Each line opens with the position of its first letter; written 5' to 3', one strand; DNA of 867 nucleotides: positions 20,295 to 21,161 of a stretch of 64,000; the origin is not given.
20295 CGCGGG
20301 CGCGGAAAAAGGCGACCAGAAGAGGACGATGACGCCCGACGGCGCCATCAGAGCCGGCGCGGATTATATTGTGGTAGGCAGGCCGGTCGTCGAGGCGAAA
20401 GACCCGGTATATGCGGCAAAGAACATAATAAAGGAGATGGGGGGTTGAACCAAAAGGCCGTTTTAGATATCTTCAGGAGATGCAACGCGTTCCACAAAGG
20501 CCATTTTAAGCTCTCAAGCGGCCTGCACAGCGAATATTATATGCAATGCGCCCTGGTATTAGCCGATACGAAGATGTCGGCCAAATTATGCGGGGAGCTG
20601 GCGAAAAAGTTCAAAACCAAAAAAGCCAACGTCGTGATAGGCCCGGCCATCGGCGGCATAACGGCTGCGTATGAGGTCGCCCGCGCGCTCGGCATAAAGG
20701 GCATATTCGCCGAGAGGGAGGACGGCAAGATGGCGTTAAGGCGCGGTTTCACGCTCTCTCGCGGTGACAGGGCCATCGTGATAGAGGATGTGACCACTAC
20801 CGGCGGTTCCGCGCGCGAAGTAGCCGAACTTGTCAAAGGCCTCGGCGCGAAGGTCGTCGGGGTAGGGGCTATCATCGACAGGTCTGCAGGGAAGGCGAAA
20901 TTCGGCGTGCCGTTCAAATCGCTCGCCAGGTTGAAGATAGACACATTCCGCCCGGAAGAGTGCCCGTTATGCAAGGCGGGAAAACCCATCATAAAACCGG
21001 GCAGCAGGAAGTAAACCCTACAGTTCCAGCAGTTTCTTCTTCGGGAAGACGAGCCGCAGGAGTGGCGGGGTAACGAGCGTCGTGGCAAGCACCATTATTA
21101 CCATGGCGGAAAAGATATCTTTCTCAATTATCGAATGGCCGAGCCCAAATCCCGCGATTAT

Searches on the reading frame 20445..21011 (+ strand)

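Call 26: search_protein_families(library=pfam, proteins=[window:20445-21011:+], max_evalue=0.00001)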
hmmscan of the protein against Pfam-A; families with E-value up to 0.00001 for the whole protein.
window:20445-21011:+ (189 aa): 1 family
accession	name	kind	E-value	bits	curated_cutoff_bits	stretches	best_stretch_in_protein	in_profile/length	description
PF00156.33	Pribosyltran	-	2.6e-11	43.5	26.3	1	41-151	7-131/158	Phosphoribosyl transferase domain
